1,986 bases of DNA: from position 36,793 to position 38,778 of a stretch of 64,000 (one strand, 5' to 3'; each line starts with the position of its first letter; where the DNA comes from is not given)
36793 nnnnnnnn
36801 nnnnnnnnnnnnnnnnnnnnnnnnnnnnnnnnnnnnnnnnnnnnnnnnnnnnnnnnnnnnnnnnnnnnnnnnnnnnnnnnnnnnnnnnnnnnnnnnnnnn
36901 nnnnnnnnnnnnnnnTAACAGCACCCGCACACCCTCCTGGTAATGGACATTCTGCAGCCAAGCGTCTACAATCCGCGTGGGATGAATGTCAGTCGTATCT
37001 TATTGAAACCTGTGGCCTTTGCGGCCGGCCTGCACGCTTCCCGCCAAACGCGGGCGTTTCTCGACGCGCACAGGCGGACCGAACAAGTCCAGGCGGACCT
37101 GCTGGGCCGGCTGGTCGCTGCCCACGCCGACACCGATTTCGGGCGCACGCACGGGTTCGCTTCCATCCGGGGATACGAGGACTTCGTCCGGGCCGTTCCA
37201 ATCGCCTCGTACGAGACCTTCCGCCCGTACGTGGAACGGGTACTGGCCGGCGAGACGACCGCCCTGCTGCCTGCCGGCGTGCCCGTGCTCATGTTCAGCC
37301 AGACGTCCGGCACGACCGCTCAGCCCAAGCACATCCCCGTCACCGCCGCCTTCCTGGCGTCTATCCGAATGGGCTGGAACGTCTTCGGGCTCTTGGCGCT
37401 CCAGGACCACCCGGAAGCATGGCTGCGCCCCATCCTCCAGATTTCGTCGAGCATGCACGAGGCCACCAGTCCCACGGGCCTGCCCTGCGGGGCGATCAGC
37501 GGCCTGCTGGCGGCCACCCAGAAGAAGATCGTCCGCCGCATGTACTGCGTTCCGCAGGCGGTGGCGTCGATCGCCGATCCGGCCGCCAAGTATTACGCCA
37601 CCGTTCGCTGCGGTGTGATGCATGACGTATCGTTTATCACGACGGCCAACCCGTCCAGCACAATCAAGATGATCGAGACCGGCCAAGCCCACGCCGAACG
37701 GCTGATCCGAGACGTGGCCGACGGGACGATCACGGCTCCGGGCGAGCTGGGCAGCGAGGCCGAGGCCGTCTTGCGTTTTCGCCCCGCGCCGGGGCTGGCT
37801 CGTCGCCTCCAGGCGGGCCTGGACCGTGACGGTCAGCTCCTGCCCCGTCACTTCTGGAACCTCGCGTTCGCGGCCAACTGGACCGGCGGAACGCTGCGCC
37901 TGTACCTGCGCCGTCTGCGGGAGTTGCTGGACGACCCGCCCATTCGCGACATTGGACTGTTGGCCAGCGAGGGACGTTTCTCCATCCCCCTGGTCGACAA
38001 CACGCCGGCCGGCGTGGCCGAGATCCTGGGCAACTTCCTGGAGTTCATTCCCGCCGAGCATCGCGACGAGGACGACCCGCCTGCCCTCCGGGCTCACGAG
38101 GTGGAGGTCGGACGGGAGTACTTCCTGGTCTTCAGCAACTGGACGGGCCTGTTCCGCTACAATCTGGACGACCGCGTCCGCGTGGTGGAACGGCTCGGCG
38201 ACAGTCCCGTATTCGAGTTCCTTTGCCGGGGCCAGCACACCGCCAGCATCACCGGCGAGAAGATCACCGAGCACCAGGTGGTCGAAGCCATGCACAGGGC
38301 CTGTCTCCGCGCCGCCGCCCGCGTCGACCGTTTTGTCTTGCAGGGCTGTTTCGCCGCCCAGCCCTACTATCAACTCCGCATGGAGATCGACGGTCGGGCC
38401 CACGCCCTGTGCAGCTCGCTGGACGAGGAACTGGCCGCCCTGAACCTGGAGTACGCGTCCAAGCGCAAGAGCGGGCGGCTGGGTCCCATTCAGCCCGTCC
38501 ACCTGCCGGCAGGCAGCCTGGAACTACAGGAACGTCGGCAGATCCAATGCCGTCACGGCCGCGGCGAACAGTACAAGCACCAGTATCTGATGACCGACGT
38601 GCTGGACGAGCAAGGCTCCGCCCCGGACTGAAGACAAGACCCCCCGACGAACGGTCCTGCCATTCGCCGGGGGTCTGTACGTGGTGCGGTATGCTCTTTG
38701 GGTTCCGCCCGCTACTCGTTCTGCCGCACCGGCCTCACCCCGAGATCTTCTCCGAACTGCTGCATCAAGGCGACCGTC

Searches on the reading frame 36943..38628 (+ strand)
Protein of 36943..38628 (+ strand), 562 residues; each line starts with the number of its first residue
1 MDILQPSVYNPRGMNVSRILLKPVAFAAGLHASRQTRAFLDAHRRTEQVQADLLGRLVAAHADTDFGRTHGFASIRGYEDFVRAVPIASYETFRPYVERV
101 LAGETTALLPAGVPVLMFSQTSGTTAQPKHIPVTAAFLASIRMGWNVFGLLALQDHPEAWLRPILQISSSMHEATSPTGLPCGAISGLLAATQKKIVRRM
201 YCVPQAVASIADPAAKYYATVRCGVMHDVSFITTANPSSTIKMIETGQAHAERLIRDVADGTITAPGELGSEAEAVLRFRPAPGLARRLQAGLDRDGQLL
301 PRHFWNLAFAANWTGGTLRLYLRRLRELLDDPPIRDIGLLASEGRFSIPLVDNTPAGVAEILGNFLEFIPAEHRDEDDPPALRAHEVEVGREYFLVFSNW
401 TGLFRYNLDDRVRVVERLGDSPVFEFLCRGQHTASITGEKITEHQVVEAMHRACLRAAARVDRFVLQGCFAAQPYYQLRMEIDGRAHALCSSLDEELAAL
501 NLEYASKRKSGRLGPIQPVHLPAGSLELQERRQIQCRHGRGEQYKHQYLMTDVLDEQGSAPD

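Call 9: search_protein_families(library=pfam, proteins=[window:36943-38628:+], max_evalue=0.01)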
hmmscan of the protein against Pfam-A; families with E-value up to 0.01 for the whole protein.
window:36943-38628:+ (562 aa): 3 families
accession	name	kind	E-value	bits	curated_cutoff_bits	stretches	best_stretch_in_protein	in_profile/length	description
PF03321.19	GH3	-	4.3e-60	203.9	23.6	1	37-334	3-304/304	GH3 family N-terminal domain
PF23571.1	GH3_M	-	3.1e-17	62.9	23.6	1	364-429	8-75/75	GH3 family central domain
PF23572.1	GH3_C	-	7.8e-12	46.3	23.6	1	445-552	2-117/119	GH3 family C-terminal domain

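Call 10: search_protein_families(library=ncbifam, proteins=[window:36943-38628:+], max_evalue=0.01)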
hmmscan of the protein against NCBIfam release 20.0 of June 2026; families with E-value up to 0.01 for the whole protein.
window:36943-38628:+ (562 aa): 1 family
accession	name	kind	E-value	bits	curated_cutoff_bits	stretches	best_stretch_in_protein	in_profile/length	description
NF052613.1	OlsH_GH3_orni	equivalog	2.5e-29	102.2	620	2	29-234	21-228/524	lyso-ornithine lipid synthetase OlsH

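Call 14: find_homologous_proteins(query=window:36943-38628:+)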
Query window:36943-38628:+ (562 aa): 2108 proteins with E <= 0.001 among 8000 candidates; the best 120 are listed.
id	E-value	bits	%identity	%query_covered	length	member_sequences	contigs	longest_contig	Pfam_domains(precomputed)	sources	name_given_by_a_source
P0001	0.0e+0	1212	97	98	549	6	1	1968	PF03321.20,PF23571.2,PF23572.2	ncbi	-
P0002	0.0e+0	1075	88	97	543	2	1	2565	PF03321.20,PF23571.2,PF23572.2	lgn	-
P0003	2.5e-279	946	76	97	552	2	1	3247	PF03321.20,PF23571.2,PF23572.2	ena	-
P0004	5.3e-251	852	70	97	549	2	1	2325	PF03321.20,PF23571.2,PF23572.2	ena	-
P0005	5.6e-247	839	68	97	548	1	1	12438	PF03321.20,PF23571.2,PF23572.2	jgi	-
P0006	1.1e-246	838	70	97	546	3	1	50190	PF03321.20,PF23571.2,PF23572.2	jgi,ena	-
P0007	2.2e-244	830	68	98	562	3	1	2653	PF03321.20,PF23571.2,PF23572.2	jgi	-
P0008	1.1e-243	828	69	97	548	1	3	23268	PF03321.20,PF23571.2,PF23572.2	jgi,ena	jgi:hypothetical protein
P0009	9.7e-243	825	70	93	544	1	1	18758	PF03321.20,PF23571.2,PF23572.2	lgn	-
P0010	3.7e-242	823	69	97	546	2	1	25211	PF03321.20,PF23571.2,PF23572.2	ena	-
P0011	9.3e-240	815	68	97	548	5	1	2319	PF03321.20,PF23571.2,PF23572.2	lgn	-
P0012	2.0e-239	814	69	93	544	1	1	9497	PF03321.20,PF23571.2,PF23572.2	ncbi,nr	ncbi:MAG: GH3 auxin-responsive promoter family protein [Phycisphaerae bacterium]|nr:GH3 auxin-respon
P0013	2.3e-239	814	67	96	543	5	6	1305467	PF03321.20,PF23571.2,PF23572.2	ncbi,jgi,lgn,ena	ncbi:MAG: GH3 auxin-responsive promoter family protein [Phycisphaerae bacterium]|jgi:hypothetical pr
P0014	4.5e-239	813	68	97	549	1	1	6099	PF03321.20,PF23571.2,PF23572.2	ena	-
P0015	7.4e-239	812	68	96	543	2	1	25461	PF03321.20,PF23571.2,PF23572.2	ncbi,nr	ncbi:MAG TPA: GH3 auxin-responsive promoter family protein [Phycisphaerae bacterium]|nr:GH3 auxin-re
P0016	8.5e-239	812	68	98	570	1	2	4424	PF03321.20,PF23571.2,PF23572.2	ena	-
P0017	1.5e-238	811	67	97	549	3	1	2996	PF03321.20,PF23571.2,PF23572.2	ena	-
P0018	7.5e-238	809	67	97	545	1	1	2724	PF03321.20,PF23571.2,PF23572.2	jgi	jgi:hypothetical protein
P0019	1.0e-237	808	68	95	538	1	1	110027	PF03321.20,PF23571.2,PF23572.2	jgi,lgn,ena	-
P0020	2.4e-237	807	66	96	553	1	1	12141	PF03321.20,PF23571.2,PF23572.2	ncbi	ncbi:MAG: GH3 auxin-responsive promoter family protein [Phycisphaerae bacterium]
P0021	2.9e-237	807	67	96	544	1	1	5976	PF03321.20,PF23571.2,PF23572.2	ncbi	-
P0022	7.1e-237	806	67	96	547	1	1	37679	PF03321.20,PF23571.2,PF23572.2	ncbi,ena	-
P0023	7.7e-237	805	66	96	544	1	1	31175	PF03321.20,PF23571.2,PF23572.2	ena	-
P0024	1.6e-236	804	66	96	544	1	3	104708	PF03321.20,PF23571.2,PF23572.2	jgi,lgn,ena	-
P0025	1.6e-236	804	67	97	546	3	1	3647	PF03321.20,PF23571.2,PF23572.2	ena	-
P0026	2.3e-236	804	65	96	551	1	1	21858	PF03321.20,PF23571.2,PF23572.2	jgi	-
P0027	4.3e-236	803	67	97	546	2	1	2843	PF03321.20,PF23571.2,PF23572.2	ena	-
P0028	6.0e-236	803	66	97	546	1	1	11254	PF03321.20,PF23571.2,PF23572.2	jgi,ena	-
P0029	1.0e-235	802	67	97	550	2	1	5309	PF03321.20,PF23571.2,PF23572.2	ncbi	-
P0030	3.4e-235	800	66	95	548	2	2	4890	PF03321.20,PF23571.2,PF23572.2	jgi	jgi:hypothetical protein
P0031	6.1e-235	799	67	96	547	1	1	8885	PF03321.20,PF23571.2,PF23572.2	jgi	-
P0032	8.1e-235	799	67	96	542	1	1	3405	PF03321.20,PF23571.2,PF23572.2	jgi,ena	-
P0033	1.2e-234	798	67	96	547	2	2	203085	PF03321.20,PF23571.2,PF23572.2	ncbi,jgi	-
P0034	1.7e-234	798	65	97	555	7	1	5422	PF03321.20,PF23571.2,PF23572.2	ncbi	-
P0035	2.0e-234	797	67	96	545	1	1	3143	PF03321.20,PF23571.2,PF23572.2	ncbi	-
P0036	2.8e-234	797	66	97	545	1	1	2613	PF03321.20,PF23571.2,PF23572.2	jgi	jgi:hypothetical protein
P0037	3.4e-234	797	67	97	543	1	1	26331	PF03321.20,PF23571.2,PF23572.2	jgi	-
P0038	4.7e-234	796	66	96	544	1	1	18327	PF03321.20,PF23571.2,PF23572.2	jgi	jgi:hypothetical protein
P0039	1.0e-233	795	67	97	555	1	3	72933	PF03321.20,PF23571.2,PF23572.2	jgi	-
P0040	1.1e-233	795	66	97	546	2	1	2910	PF03321.20,PF23571.2,PF23572.2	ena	-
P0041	2.6e-233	794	67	96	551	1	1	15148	PF03321.20,PF23571.2,PF23572.2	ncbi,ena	-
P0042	2.8e-233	794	65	98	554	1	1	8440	PF03321.20,PF23571.2,PF23572.2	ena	-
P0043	4.4e-233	793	66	98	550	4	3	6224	PF03321.20,PF23571.2,PF23572.2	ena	-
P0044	4.8e-233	793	65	96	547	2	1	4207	PF03321.20,PF23571.2,PF23572.2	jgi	jgi:hypothetical protein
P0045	6.0e-233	793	66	97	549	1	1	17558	PF03321.20,PF23571.2,PF23572.2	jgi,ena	-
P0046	1.2e-232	792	69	93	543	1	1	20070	PF03321.20,PF23571.2,PF23572.2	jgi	jgi:hypothetical protein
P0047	4.1e-232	790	66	96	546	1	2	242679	PF03321.20,PF23571.2,PF23572.2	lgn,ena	-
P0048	4.7e-232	790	66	96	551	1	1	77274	PF03321.20,PF23571.2,PF23572.2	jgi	jgi:hypothetical protein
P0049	5.4e-232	789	65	97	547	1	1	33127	PF03321.20,PF23571.2,PF23572.2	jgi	-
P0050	1.2e-231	788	65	96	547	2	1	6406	PF03321.20,PF23571.2,PF23572.2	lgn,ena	-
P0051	1.2e-231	788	67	97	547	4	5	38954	PF03321.20,PF23571.2,PF23572.2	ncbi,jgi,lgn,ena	-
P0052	1.9e-231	788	65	96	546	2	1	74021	PF03321.20,PF23571.2,PF23572.2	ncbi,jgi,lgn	-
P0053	2.9e-231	787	66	96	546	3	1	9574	PF03321.20,PF23571.2,PF23572.2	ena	-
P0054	3.2e-231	787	67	96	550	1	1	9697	PF03321.20,PF23571.2,PF23572.2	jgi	-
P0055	9.2e-231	785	66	96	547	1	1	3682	PF03321.20,PF23571.2,PF23572.2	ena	-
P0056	1.6e-230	785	66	97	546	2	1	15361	PF03321.20,PF23571.2,PF23572.2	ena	-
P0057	1.8e-230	784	65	96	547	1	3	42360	PF03321.20,PF23571.2,PF23572.2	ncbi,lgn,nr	ncbi:MAG: GH3 auxin-responsive promoter family protein [Planctomycetota bacterium]|nr:GH3 auxin-resp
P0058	2.2e-230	784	66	96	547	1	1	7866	PF03321.20,PF23571.2,PF23572.2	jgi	jgi:hypothetical protein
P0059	3.3e-230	784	65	97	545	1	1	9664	PF03321.20,PF23571.2,PF23572.2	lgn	-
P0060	3.7e-230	783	65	98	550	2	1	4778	PF03321.20,PF23571.2,PF23572.2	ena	-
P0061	3.8e-230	783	65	96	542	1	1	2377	PF03321.20,PF23571.2,PF23572.2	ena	-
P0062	6.7e-230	783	63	97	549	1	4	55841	PF03321.20,PF23571.2,PF23572.2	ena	-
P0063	1.1e-229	782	64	96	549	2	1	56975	PF03321.20,PF23571.2,PF23572.2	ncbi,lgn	-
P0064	1.3e-229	782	65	97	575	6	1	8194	PF03321.20,PF23571.2,PF23572.2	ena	-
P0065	1.6e-229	781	66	97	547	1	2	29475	PF03321.20,PF23571.2,PF23572.2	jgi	-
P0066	1.6e-229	781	67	96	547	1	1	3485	PF03321.20,PF23571.2,PF23572.2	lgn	-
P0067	2.1e-229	781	63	97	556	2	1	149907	PF03321.20,PF23571.2,PF23572.2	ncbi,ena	-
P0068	2.3e-229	781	64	97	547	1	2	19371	PF03321.20,PF23571.2,PF23572.2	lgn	-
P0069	2.5e-229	781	65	94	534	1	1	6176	PF03321.20,PF23571.2,PF23572.2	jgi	jgi:hypothetical protein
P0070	2.8e-229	781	63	96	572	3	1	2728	PF03321.20,PF23571.2,PF23572.2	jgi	-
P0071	3.4e-229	780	65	97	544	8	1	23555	PF03321.20,PF23571.2,PF23572.2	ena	-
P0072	3.6e-229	780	64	97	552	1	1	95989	PF03321.20,PF23571.2,PF23572.2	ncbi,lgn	ncbi:MAG: GH3 auxin-responsive promoter family protein [Phycisphaerae bacterium]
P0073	4.0e-229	780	67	93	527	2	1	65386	PF03321.20,PF23571.2,PF23572.2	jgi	jgi:hypothetical protein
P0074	5.7e-229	779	65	96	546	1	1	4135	PF03321.20,PF23571.2,PF23572.2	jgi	-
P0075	5.8e-229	779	65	96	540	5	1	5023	PF03321.20,PF23571.2,PF23572.2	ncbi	-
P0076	9.2e-229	779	65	97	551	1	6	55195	PF03321.20,PF23571.2,PF23572.2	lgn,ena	-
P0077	1.5e-228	778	65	97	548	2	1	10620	PF03321.20,PF23571.2,PF23572.2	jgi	-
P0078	2.2e-228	778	65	97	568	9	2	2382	PF03321.20,PF23571.2,PF23572.2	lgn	-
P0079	2.6e-228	777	65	96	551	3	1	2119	PF03321.20,PF23571.2,PF23572.2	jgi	jgi:hypothetical protein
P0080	2.7e-228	777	65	97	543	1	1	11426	PF03321.20,PF23571.2,PF23572.2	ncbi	-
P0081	4.6e-228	777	65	98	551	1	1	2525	PF03321.20,PF23571.2,PF23572.2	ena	-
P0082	4.8e-228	776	65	97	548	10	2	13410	PF03321.20,PF23571.2,PF23572.2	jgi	jgi:hypothetical protein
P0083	6.3e-228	776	64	97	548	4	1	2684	PF03321.20,PF23571.2,PF23572.2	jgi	-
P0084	6.7e-228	776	65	97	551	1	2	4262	PF03321.20,PF23571.2,PF23572.2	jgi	jgi:hypothetical protein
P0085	9.7e-228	775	64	97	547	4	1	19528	PF03321.20,PF23571.2,PF23572.2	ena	-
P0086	1.1e-227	775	65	96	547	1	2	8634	PF03321.20,PF23571.2,PF23572.2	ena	-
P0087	2.3e-227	774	65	96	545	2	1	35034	PF03321.20,PF23571.2,PF23572.2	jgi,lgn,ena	-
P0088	3.3e-227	774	64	98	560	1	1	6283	PF03321.20,PF23571.2,PF23572.2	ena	-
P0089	6.1e-227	773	64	97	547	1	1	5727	PF03321.20,PF23571.2,PF23572.2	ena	-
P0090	9.3e-227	772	64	96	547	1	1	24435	PF03321.20,PF23571.2,PF23572.2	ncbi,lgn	-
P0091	9.4e-227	772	65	97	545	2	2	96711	PF03321.20,PF23571.2,PF23572.2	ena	-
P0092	9.8e-227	772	64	96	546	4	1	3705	PF03321.20,PF23571.2,PF23572.2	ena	-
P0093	1.0e-226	772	64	97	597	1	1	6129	PF03321.20,PF23571.2,PF23572.2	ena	-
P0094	1.0e-226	772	65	96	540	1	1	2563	PF03321.20,PF23571.2,PF23572.2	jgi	jgi:hypothetical protein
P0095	1.8e-226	771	64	96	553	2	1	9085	PF03321.20,PF23571.2,PF23572.2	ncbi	ncbi:MAG: GH3 auxin-responsive promoter family protein [Planctomycetota bacterium]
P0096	1.9e-226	771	64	95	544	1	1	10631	PF03321.20,PF23571.2,PF23572.2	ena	-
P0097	3.5e-226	770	64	96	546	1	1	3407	PF03321.20,PF23571.2,PF23572.2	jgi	-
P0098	3.9e-226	770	64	97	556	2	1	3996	PF03321.20,PF23571.2,PF23572.2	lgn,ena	-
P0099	4.8e-226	770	64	97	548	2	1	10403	PF03321.20,PF23571.2,PF23572.2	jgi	jgi:hypothetical protein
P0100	5.1e-226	770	64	97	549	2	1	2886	PF03321.20,PF23571.2,PF23572.2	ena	-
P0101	1.1e-225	769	63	98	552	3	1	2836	PF03321.20,PF23571.2,PF23572.2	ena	-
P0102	1.1e-225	769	63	97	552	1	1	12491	PF03321.20,PF23571.2,PF23572.2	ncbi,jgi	-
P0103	1.9e-225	768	63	97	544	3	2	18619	PF03321.20,PF23571.2,PF23572.2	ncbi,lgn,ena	-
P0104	1.9e-225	768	64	96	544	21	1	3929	PF03321.20,PF23571.2,PF23572.2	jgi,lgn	-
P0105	3.0e-225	767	64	95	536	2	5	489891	PF03321.20,PF23571.2,PF23572.2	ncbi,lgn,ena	-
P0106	3.2e-225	767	65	97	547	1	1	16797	PF03321.20,PF23571.2,PF23572.2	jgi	-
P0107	3.5e-225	767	64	97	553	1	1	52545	PF03321.20,PF23571.2,PF23572.2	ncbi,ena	-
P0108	3.8e-225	767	63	97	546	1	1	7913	PF03321.20,PF23571.2,PF23572.2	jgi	-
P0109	4.8e-225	767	63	97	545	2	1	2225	PF03321.20,PF23571.2,PF23572.2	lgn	-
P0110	6.4e-225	766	64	95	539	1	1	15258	PF03321.20,PF23571.2,PF23572.2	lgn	-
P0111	7.1e-225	766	64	97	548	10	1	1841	PF03321.20,PF23571.2,PF23572.2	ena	-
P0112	7.6e-225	766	64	97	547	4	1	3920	PF03321.20,PF23571.2,PF23572.2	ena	-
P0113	7.7e-225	766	65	97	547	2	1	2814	PF03321.20,PF23571.2,PF23572.2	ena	-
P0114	1.4e-224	765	64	97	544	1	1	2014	PF03321.20,PF23571.2,PF23572.2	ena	-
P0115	1.7e-224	765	63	96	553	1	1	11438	PF03321.20,PF23571.2,PF23572.2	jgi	-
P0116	2.7e-224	764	65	97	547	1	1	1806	PF03321.20,PF23571.2,PF23572.2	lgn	-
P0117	3.3e-224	764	65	94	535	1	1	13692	PF03321.20,PF23571.2,PF23572.2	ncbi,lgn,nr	ncbi:MAG: GH3 auxin-responsive promoter family protein [Planctomycetes bacterium]|nr:GH3 auxin-respo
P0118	4.0e-224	763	63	97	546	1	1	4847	PF03321.20,PF23571.2,PF23572.2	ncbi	-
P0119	7.0e-224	763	64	97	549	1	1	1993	PF03321.20,PF23571.2,PF23572.2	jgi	jgi:hypothetical protein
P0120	9.6e-224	762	63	97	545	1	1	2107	PF03321.20,PF23571.2,PF23572.2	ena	-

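Call 20: find_related_loci(query=A1, collection=genome_contigs, flank=8000)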
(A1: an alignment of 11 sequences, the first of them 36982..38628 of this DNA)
Query A1 (549 aa) in genome_contigs; peptide patterns used: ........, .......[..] (x = any residue, [..] = any of these).
273 stretches matched a pattern; 104 encode a relative of the query (tblastn E <= 1e-3); the best 80 are kept; 80 distinct loci.
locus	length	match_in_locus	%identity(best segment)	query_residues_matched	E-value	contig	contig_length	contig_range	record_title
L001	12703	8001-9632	69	1-543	0e+0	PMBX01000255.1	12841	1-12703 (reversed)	MAG: Phycisphaerales bacterium isolate fen_1349 73.20120700_E3M.265_contig_310630, whole genome shotgun sequence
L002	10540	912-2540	67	1-542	0e+0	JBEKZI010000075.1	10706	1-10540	MAG: Phycisphaerae bacterium isolate SPRUCE 695 SPRUCE_695_75, whole genome shotgun sequence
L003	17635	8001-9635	66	1-543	0e+0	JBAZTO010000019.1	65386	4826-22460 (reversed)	MAG: Phycisphaerae bacterium isolate SO_2017_GW1_204 NODE_2446_length_65386_cov_2.256562_OW334_2017, whole genome shotgu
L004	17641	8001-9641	67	1-542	0e+0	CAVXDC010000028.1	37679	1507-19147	MAG: uncultured Phycisphaerae bacterium isolate MFD04408.bin.3.226 genome assembly, contig: contig_127960, whole genome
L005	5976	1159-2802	67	1-546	0e+0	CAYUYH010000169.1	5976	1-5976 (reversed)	MAG TPA_asm: uncultured Planctomycetaceae bacterium isolate SRP323688_co1_175 genome assembly, contig: NODE_18384_length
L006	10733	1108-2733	66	1-540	0e+0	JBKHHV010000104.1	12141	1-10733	MAG: Phycisphaerae bacterium isolate D1M07_5 NODE_3751_length_12141_cov_4.241767, whole genome shotgun sequence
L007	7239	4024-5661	66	1-544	0e+0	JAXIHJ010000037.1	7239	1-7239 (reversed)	MAG: Planctomycetota bacterium isolate MAG37_tar_biofilm MAG37_37, whole genome shotgun sequence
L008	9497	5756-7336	69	18-542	0e+0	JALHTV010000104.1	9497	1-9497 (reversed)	MAG: Phycisphaerae bacterium isolate PFL33 seq_1424591, whole genome shotgun sequence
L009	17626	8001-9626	65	1-540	0e+0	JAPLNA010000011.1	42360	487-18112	MAG: Planctomycetota bacterium isolate LacPavin_0419_WC90_MAG_66_8 LacPavin_0419_WC90_scaffold_102788, whole genome shot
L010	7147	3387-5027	67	1-545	0e+0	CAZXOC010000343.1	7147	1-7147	MAG TPA_asm: uncultured Planctomycetaceae bacterium isolate SRP068000_co1_356 genome assembly, contig: NODE_22431_length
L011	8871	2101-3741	64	1-545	0e+0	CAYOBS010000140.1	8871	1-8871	MAG TPA_asm: uncultured Planctomycetaceae bacterium isolate binchicken_co91_493 genome assembly, contig: NODE_10509_leng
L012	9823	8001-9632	65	1-542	0e+0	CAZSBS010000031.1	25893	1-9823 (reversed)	MAG TPA_asm: uncultured Planctomycetaceae bacterium isolate SRP178699_co1_604 genome assembly, contig: NODE_2119_length_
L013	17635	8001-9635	64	1-543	0e+0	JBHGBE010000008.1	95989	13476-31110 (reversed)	MAG: Phycisphaerae bacterium isolate SBS.BIN.4 SBSBIN4_contig_8, whole genome shotgun sequence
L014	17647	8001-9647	64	1-548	0e+0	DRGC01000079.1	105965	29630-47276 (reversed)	MAG TPA_asm: Phycisphaerae bacterium isolate HyVt-337 HyVt-337_k145_53223, whole genome shotgun sequence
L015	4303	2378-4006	64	1-540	0e+0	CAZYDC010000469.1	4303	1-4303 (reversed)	MAG TPA_asm: uncultured Planctomycetaceae bacterium isolate binchicken_co3_550 genome assembly, contig: NODE_68211_lengt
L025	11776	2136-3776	62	1-545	0e+0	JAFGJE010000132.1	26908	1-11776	MAG: Phycisphaerae bacterium isolate Zod_Metabat.26 k87_7625647, whole genome shotgun sequence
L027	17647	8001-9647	60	1-543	0e+0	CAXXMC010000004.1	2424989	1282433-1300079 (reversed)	MAG: Phycisphaerae bacterium isolate 5faf82f8-1606-4ed3-8979-838274c66e85 genome assembly, contig: contig_4, whole genom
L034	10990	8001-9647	64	1-540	0e+0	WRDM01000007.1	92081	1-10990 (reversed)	MAG: Phycisphaerae bacterium isolate Lab288P3bin214 Ga0123353_10000126, whole genome shotgun sequence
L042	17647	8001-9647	61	1-547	0e+0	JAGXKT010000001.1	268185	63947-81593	MAG: Phycisphaerae bacterium isolate GSL_GB14_14 NODE_2_length_268185_cov_15.2075, whole genome shotgun sequence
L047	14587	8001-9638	57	1-544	0e+0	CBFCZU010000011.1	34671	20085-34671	MAG TPA_asm: uncultured Planctomycetales bacterium isolate SRR26215681_concoct_196 genome assembly, contig: ERZ25073475.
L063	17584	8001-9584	40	19-540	6e-118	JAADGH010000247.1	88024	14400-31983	MAG: Planctomycetota bacterium isolate M_MetaBat.109 contig-127_100, whole genome shotgun sequence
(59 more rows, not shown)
